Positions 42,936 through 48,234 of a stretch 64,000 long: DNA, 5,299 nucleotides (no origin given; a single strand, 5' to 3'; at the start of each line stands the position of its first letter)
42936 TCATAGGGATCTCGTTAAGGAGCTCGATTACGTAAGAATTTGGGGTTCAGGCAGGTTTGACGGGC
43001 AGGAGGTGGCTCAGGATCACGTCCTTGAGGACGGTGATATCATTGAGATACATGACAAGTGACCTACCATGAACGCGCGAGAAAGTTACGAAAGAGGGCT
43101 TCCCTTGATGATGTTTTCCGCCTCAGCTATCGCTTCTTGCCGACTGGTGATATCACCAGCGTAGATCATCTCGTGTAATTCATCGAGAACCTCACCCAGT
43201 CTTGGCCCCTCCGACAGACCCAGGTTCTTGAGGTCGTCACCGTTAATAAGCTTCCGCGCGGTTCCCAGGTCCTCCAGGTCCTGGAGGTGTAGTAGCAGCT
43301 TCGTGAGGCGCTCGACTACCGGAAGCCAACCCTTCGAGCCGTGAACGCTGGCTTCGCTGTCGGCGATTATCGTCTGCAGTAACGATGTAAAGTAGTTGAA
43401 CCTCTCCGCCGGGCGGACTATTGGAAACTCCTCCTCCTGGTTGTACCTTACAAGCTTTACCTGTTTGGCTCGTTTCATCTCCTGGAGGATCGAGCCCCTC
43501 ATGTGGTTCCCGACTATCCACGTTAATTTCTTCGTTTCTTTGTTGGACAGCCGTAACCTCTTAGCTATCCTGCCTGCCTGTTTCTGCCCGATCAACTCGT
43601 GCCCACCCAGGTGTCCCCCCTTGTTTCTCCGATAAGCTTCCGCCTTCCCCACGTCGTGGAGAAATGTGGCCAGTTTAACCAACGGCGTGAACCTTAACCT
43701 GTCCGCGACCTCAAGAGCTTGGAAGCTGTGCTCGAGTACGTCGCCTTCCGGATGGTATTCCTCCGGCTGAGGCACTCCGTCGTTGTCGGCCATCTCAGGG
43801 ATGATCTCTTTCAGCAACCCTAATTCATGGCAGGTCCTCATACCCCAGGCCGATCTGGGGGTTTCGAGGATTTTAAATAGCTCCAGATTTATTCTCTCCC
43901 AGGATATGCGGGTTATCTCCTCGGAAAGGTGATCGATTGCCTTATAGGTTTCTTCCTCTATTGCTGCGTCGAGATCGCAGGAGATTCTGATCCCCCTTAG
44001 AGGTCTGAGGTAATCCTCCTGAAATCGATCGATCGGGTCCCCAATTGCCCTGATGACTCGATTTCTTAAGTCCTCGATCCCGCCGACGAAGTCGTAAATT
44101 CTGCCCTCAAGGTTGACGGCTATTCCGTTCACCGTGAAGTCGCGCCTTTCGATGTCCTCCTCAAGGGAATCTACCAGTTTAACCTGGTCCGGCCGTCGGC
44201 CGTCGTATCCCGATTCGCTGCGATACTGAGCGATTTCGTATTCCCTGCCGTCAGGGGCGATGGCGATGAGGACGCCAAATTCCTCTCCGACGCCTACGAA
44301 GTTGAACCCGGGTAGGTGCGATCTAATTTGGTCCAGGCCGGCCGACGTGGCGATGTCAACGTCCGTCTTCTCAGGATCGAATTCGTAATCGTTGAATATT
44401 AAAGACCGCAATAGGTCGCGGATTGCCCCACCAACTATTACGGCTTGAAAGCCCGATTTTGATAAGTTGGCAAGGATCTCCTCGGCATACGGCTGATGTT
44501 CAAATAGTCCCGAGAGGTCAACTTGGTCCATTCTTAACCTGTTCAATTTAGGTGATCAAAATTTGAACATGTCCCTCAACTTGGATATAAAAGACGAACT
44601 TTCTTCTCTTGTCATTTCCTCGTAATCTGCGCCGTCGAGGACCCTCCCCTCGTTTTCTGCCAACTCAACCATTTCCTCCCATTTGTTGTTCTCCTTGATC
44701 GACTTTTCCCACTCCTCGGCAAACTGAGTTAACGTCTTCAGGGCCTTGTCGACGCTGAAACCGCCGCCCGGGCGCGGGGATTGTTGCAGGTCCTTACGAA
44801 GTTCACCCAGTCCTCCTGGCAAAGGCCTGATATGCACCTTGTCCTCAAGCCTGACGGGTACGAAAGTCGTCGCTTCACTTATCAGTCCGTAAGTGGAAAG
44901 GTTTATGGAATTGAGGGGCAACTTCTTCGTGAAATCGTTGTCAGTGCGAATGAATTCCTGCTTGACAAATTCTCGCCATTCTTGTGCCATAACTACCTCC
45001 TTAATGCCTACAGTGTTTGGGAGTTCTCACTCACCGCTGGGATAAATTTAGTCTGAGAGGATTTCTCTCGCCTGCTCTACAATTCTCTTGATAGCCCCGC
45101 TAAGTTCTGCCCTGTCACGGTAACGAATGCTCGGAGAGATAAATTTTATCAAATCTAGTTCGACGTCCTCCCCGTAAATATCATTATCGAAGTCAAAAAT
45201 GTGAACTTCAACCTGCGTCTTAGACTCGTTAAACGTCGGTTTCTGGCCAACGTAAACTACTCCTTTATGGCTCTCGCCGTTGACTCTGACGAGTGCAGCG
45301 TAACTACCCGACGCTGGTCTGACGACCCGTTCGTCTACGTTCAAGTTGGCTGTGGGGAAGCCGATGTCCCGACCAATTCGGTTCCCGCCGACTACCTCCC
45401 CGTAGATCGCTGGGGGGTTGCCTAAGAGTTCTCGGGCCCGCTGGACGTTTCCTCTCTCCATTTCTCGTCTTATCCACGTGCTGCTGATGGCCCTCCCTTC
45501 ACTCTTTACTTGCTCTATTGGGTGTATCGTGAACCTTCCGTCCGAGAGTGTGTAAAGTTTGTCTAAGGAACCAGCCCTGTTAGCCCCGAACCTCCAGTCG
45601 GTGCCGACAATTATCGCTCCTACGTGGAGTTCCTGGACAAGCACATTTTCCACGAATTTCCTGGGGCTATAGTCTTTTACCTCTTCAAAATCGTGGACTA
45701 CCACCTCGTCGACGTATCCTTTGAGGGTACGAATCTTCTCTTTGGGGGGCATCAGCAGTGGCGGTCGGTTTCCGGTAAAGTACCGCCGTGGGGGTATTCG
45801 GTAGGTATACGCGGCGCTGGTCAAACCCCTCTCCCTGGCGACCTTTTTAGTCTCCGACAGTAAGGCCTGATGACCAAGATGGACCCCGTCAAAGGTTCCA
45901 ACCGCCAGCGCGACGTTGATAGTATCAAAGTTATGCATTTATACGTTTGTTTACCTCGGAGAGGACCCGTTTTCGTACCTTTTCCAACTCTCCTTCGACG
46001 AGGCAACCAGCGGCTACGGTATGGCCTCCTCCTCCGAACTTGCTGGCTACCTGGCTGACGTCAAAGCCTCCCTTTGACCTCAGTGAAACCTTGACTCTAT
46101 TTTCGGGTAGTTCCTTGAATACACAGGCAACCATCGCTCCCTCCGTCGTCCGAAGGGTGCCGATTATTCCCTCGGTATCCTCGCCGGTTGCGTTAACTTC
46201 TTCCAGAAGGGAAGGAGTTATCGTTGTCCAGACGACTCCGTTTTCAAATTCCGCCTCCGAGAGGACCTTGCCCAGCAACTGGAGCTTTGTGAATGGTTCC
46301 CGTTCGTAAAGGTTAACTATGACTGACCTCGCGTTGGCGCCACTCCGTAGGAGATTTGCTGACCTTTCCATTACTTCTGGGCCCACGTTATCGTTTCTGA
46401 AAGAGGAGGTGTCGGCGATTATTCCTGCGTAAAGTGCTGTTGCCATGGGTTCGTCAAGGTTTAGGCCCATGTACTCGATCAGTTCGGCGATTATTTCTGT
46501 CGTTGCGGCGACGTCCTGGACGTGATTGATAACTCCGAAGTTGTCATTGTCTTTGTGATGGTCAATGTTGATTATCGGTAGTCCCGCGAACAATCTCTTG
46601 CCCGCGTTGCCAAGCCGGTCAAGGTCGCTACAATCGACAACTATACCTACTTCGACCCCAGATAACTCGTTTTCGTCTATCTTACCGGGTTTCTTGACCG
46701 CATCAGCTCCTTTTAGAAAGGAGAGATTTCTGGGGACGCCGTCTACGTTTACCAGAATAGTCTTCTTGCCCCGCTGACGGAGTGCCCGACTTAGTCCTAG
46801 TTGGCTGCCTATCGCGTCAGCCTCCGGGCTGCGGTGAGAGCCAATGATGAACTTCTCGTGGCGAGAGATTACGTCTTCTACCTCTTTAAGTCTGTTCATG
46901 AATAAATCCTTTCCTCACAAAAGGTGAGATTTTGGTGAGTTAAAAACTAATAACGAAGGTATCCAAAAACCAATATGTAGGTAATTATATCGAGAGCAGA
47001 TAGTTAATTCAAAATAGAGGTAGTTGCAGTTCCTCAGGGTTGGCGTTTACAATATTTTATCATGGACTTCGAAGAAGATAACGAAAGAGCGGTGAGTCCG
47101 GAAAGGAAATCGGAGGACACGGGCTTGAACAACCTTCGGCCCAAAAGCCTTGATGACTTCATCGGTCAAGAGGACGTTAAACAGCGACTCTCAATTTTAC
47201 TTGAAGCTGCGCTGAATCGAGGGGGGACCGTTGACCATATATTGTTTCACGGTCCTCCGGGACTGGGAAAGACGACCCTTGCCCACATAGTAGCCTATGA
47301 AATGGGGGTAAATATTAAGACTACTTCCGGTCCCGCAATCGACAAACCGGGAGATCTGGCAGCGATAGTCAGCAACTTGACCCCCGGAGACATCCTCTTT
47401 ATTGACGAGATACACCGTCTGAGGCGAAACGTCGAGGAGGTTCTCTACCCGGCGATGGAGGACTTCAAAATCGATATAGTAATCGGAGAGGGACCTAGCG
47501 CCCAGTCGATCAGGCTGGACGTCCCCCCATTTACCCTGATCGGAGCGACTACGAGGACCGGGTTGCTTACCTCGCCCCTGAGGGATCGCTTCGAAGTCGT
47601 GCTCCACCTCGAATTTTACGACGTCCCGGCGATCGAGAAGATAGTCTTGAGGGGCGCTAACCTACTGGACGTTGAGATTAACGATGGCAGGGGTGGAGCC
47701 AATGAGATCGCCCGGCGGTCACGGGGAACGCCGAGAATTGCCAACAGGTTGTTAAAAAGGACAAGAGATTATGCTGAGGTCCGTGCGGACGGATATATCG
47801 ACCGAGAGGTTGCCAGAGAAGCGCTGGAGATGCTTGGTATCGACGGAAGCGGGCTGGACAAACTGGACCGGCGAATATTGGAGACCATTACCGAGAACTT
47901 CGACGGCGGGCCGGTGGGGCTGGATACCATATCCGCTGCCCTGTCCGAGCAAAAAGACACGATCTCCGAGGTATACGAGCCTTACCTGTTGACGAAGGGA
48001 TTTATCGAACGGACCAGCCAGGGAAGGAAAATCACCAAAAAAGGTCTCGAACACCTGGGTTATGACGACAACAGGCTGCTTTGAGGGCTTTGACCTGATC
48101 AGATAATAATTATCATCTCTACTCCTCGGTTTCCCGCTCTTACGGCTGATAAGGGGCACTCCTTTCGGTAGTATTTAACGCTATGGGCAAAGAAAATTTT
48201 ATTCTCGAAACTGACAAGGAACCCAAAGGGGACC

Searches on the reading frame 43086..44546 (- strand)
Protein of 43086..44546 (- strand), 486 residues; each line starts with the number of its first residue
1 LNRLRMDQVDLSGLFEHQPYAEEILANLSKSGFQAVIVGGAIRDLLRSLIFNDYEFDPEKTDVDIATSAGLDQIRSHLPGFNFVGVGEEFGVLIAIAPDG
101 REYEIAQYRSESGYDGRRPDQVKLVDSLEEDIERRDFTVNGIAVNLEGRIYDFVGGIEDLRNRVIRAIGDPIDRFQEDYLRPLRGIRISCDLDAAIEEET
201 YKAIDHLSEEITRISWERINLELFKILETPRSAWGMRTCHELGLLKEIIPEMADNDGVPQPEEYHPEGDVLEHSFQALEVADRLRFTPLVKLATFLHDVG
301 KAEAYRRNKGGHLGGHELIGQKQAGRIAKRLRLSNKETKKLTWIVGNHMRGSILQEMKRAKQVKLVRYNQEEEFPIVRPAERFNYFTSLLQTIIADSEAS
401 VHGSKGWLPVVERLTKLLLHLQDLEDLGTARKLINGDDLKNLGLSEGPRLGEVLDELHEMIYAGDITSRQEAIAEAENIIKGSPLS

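Call 74: search_protein_families(library=pfam, proteins=[window:43086-44546:-], max_evalue=1e-8)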
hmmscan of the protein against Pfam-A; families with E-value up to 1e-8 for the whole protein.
window:43086-44546:- (486 aa): 2 families
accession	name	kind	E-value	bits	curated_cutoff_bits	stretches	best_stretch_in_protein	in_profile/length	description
PF01743.26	PolyA_pol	-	2.5e-24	86.4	23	1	36-166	2-126/126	Poly A polymerase head domain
PF12627.12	PolyA_pol_RNAbd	-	6.5e-13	48.7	22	1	196-253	4-61/64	Probable RNA and SrmB- binding site of polymerase A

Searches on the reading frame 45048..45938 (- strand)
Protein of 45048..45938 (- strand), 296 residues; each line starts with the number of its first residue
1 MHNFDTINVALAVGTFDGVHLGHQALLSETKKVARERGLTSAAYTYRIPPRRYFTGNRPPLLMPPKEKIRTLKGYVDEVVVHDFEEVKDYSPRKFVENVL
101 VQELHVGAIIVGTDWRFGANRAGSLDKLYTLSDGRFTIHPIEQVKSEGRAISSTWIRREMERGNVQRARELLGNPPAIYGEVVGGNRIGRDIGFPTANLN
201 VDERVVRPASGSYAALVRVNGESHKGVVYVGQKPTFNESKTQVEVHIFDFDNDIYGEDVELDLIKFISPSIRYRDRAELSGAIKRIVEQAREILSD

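Call 74: search_protein_families(library=pfam, proteins=[window:45048-45938:-], max_evalue=1e-8)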
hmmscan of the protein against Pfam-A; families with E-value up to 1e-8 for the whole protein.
window:45048-45938:- (296 aa): 2 families
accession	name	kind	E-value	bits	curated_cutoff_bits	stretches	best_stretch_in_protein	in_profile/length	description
PF06574.18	FAD_syn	-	8.7e-36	123.6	27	1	8-154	7-157/158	FAD synthetase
PF01687.23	Flavokinase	-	1.4e-34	119.4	19.6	1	172-294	1-124/124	Riboflavin kinase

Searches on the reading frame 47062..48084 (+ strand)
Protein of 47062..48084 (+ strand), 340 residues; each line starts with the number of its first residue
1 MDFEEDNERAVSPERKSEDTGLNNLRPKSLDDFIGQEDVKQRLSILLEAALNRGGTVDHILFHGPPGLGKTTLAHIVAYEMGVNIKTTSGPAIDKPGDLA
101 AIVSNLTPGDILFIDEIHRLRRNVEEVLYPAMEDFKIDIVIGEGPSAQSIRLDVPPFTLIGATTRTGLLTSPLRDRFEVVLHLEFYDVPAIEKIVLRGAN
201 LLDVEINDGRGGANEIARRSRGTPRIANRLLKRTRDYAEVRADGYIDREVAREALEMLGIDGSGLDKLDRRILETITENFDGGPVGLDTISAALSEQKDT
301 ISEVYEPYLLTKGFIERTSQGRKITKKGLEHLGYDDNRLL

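Call 74: search_protein_families(library=pfam, proteins=[window:47062-48084:+], max_evalue=1e-8)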
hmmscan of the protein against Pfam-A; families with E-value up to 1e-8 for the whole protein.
window:47062-48084:+ (340 aa): 4 families
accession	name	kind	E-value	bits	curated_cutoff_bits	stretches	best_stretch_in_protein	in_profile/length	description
PF05496.18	RuvB_N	-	5.7e-78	260.6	27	1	25-183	1-159/159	Holliday junction DNA helicase RuvB P-loop domain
PF05491.19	RuvB_C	-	1.2e-28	99.2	24.7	1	263-332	2-71/72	RuvB C-terminal winged helix domain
PF17864.7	AAA_lid_4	-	3.4e-28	97.6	27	1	186-261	1-74/74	RuvB AAA lid domain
PF00004.35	AAA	-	4.4e-22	79.4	21.2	1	60-183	1-129/131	ATPase family associated with various cellular activities (AAA)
